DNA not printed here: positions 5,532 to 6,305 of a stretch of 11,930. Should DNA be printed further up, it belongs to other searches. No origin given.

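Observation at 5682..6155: Small beta-carbonic-anhydrase-like (CxDxR...HxxC) protein as the third gene of an NfeD-flotillin operon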

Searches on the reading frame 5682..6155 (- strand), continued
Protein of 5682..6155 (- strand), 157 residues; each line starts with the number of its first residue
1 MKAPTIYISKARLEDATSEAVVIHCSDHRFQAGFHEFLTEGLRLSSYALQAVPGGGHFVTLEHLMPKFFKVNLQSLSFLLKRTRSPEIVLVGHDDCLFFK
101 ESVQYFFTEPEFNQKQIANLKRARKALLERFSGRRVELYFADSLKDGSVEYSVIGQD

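Call 26: search_protein_families(library=pfam, proteins=[P0093, P0100, P0105, P0110, P0115, P0147, P0148, P0085, P0101, P0162], max_evalue=0.01)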
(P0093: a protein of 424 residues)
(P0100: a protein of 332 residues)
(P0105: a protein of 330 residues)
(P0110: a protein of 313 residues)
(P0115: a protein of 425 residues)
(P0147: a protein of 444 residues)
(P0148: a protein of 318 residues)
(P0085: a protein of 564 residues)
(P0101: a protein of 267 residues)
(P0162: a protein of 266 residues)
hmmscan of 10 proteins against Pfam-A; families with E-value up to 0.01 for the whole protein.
P0093 (424 aa): 0 families

P0100 (332 aa): 1 family
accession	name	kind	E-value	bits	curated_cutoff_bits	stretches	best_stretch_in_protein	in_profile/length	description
PF20393.3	Pro_CA_2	-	0.0026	18.4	30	1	198-275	6-81/125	Putative carbonic anhydrase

P0105 (330 aa): 1 family
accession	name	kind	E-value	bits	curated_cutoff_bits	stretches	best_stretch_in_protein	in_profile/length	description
PF20393.3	Pro_CA_2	-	0.0051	17.4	30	0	197-316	7-115/125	Putative carbonic anhydrase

P0110 (313 aa): 1 family
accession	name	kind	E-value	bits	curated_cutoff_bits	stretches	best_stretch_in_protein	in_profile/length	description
PF20393.3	Pro_CA_2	-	1.6e-05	25.5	30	1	179-258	6-83/125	Putative carbonic anhydrase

P0115 (425 aa): 0 families

P0147 (444 aa): 1 family
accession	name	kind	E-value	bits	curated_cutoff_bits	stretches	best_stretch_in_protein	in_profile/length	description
PF20393.3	Pro_CA_2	-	4.5e-08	33.8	30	1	306-433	8-117/125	Putative carbonic anhydrase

P0148 (318 aa): 1 family
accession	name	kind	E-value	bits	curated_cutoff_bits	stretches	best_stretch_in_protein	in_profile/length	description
PF20393.3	Pro_CA_2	-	0.0052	17.4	30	1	186-265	6-83/125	Putative carbonic anhydrase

P0085 (564 aa): 2 families
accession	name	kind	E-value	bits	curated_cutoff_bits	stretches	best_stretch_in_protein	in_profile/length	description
PF00384.28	Molybdopterin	-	3.6e-22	79.3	24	1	253-453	1-183/353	Molybdopterin oxidoreductase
PF04879.21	Molybdop_Fe4S4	-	5.3e-14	52.4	22.7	1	197-245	3-50/55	Molybdopterin oxidoreductase Fe4S4 domain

P0101 (267 aa): 5 families
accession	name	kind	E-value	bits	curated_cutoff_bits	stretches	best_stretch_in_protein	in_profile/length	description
PF20393.3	Pro_CA_2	-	7.4e-13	49.2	30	1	128-252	6-117/125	Putative carbonic anhydrase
PF00430.23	ATP-synt_B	-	0.0037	17.8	28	1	40-86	35-80/132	ATP synthase B/B' CF(0)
PF00484.24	Pro_CA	-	0.0045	17.7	25.7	0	128-212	1-73/156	Carbonic anhydrase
PF16999.10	V-ATPase_G_2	-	0.0052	17.8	28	0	37-91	4-57/104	Vacuolar (H+)-ATPase G subunit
PF24743.1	DUF7692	-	0.0061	17.1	26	0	34-78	6-50/55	Domain of unknown function (DUF7692)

P0162 (266 aa): 2 families
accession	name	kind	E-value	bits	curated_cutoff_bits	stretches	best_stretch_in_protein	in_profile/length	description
PF20393.3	Pro_CA_2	-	8.2e-08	32.9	30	1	126-248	7-115/125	Putative carbonic anhydrase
PF00430.23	ATP-synt_B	-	0.0014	19.2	28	1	20-75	48-103/132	ATP synthase B/B' CF(0)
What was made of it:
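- On Pfam PF20393 Pro_CA_2: Divergent relatives score 33-49 bits (call 26).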

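Call 42: find_encoding_contigs(protein=P0101, flank=6000, max_places=4)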
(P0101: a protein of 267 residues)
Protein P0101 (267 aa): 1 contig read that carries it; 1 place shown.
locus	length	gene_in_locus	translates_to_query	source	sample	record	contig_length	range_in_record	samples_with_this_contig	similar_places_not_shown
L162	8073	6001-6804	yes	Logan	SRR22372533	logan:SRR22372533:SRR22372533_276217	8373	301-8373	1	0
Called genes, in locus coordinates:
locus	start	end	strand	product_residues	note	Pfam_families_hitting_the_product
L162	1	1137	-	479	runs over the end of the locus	?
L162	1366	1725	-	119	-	PF04020:Phage_holin_4_2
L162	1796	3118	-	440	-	PF01541:GIY-YIG, PF27096:UvrC_M, PF02151:UVR, PF08459:UvrC_RNaseH_dom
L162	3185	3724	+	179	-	-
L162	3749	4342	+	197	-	-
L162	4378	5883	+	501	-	PF01145:Band_7, PF15975:Flot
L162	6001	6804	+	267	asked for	PF20393:Pro_CA_2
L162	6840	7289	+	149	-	-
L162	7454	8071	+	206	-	?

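Call 43: find_encoding_contigs(protein=P0093, flank=6000, max_places=4)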
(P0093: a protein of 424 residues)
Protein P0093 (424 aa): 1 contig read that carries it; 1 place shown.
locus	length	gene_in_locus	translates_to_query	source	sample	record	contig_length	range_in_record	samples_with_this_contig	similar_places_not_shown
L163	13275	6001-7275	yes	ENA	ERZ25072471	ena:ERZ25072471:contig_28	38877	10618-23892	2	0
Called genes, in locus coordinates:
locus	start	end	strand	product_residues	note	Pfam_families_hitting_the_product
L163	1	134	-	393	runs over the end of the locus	PF00266:Aminotran_5, PF01041:DegT_DnrJ_EryC1 (weak)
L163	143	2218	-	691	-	PF04879:Molybdop_Fe4S4, PF00384:Molybdopterin, PF01568:Molydop_binding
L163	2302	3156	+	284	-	PF02634:FdhD-NarQ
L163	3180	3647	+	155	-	-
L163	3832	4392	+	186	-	-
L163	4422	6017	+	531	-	PF01145:Band_7, PF15975:Flot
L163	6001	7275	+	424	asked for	-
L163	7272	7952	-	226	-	PF00230:MIP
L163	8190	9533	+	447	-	PF03951:Gln-synt_N, PF00120:Gln-synt_C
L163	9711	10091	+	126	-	PF03965:Penicillinase_R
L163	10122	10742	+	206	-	-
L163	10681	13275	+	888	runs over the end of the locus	PF05569:Peptidase_M56, PF00058:Ldl_recept_b (faint)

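Call 44: find_encoding_contigs(protein=P0100, flank=6000, max_places=4)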
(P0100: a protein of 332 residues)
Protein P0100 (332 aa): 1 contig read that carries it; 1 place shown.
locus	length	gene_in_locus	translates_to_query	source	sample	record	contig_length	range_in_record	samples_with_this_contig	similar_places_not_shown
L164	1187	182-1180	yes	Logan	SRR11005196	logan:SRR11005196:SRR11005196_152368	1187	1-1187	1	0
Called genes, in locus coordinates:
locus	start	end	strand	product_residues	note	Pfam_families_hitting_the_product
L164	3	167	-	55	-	?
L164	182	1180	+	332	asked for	-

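Call 57: find_related_loci(query=A1, collection=viral_contigs, flank=6000)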
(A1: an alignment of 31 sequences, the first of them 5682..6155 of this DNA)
Query A1 (157 aa) in viral_contigs; peptide patterns used: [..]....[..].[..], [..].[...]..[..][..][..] (x = any residue, [..] = any of these).
29 stretches matched a pattern, but none encodes a relative of the query by tblastn (E <= 1e-3).
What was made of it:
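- On Known anti-phage defence systems (PADLOC): No viral relatives (call 57).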

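Call 63: search_protein_families(library=padloc, proteins=[window:5682-6155:-], max_evalue=0.01)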
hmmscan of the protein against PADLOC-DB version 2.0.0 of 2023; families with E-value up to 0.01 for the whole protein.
window:5682-6155:- (157 aa): 0 families
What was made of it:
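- Tried and rejected: Defence-system hypothesis: no PADLOC hits (call 63).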

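Call 64: search_protein_families(library=pfam, alignment_id=A1, max_evalue=0.01)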
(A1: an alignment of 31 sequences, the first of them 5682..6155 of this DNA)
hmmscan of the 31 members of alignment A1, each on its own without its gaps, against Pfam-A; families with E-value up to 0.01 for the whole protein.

A. member 1, window:5682-6155:- (157 aa): 1 family
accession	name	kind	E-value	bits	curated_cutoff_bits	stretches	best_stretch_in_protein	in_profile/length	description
PF20393.3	Pro_CA_2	-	0.00018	22.2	30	1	20-142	6-116/125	Putative carbonic anhydrase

B. families by the number of members that match (of 31 scanned): 2 families
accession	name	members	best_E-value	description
PF20393.3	Pro_CA_2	29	6.3e-07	Putative carbonic anhydrase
PF00484.24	Pro_CA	2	4.4e-05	Carbonic anhydrase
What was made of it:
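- On Beta-class carbonic anhydrase (PF00484, EC 4.2.1.1): 2 of 31 homologues reach E<=0.01 (call 64).
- On Pfam PF20393 Pro_CA_2: 29 of 31 homologues match at E<=0.01 (call 64).
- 29 of 31 homologues hit PF20393 (call 64).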

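Call 65: find_encoding_contigs(protein=P0211, flank=5000, max_places=3)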
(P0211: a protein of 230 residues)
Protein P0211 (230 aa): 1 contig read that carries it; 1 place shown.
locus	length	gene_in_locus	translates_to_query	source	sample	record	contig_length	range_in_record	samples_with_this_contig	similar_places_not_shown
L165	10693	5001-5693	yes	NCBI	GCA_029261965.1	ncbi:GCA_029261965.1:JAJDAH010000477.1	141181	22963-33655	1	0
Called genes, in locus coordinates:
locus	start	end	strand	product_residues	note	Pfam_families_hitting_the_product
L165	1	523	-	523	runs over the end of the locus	PF00069:Pkinase, PF01636:APH (faint), PF07714:PK_Tyr_Ser-Thr, PF03109:ABC1 (weak)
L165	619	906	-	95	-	PF20789:4HBT_3C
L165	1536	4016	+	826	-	PF01588:tRNA_bind, PF03483:B3_4, PF03484:B5, PF17759:tRNA_synthFbeta, PF03147:FDX-ACB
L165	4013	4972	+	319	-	-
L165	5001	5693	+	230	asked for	PF20393:Pro_CA_2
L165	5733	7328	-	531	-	PF01293:PEPCK_ATP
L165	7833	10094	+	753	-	PF00069:Pkinase, PF07714:PK_Tyr_Ser-Thr (weak)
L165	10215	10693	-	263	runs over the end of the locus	PF00557:Peptidase_M24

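Call 66: find_encoding_contigs(protein=P0146, flank=5000, max_places=3)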
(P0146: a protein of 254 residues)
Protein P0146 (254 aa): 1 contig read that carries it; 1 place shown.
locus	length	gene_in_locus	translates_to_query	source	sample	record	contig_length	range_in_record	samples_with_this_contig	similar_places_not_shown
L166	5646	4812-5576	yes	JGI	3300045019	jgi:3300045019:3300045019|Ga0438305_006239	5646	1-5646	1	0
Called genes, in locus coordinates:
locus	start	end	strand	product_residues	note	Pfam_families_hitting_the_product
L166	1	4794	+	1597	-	?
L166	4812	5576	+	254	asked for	-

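Call 67: find_encoding_contigs(protein=P0203, flank=5000, max_places=3)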
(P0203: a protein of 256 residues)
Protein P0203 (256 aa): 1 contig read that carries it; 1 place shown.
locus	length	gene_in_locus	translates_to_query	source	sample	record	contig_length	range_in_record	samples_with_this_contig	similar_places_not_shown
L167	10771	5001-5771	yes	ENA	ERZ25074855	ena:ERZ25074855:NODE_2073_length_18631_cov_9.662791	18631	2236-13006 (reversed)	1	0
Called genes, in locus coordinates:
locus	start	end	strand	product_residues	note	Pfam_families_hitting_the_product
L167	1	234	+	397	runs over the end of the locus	PF03417:AAT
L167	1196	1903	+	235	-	-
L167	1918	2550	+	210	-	-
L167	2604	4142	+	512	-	PF01145:Band_7, PF15975:Flot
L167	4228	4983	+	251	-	-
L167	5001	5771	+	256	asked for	PF20393:Pro_CA_2 (weak)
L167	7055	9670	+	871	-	PF00246:Peptidase_M14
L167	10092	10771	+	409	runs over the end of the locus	PF17170:DUF5128 (weak)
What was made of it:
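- P0203 sits one gene away (calls 42, 43, 67).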

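Call 68: search_protein_families(library=pfam, proteins=[L166:1-4794:+, L165:4013-4972:+, L167:4228-4983:+, L167:1918-2550:+, L167:1196-1903:+], max_evalue=0.01)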
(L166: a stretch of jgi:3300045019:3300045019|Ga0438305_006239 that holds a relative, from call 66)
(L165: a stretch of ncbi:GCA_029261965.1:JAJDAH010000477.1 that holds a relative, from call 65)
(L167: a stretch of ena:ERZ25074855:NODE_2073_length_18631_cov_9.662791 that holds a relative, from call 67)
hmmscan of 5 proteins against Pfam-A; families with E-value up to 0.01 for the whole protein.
L166:1-4794:+ (1597 aa): 8 families
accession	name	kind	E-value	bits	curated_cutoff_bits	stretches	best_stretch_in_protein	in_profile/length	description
PF01835.25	MG2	-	3.9e-28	98.1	32.8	2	171-268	2-96/96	MG2 domain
PF17973.7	bMG10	-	2e-23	83.4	26.2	1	1479-1581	18-131/131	Bacterial Alpha-2-macroglobulin MG10 domain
PF00207.28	A2M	-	2.2e-16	59.9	21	1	841-928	1-89/92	Alpha-2-macroglobulin family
PF07703.20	A2M_BRD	-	7.3e-09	36.5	22.7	1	552-690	1-137/140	Alpha-2-macroglobulin bait region domain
PF07678.20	TED_complement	-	3e-06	27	22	1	1043-1356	16-312/312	A-macroglobulin TED domain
PF17791.7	MG3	-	1e-05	26.1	23.1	1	270-309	1-40/84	Macroglobulin domain MG3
PF17972.7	bMG5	-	0.00076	20.3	26.5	0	277-314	4-41/127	Bacterial Alpha-2-macroglobulin MG5 domain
PF04234.18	CopC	-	0.0012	20.2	23.3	0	499-537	54-92/92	CopC domain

L165:4013-4972:+ (319 aa): 0 families

L167:4228-4983:+ (251 aa): 0 families

L167:1918-2550:+ (210 aa): 1 family
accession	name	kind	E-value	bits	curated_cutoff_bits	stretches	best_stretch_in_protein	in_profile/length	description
PF01957.25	NfeD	-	5.2e-05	23.8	29.1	1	175-209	24-57/57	NfeD-like C-terminal, partner-binding domain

L167:1196-1903:+ (235 aa): 0 families

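Call 69: search_dna_similar(query=window:5682-6155:-, collection=plasmids, mode=protein, max_evalue=0.001, max_rows=15)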
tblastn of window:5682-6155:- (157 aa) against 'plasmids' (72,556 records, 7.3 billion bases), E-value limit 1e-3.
No match.
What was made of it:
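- Tried and rejected: Mobile or viral origin: no relatives in viral contigs (call 57) or plasmids (call 69).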
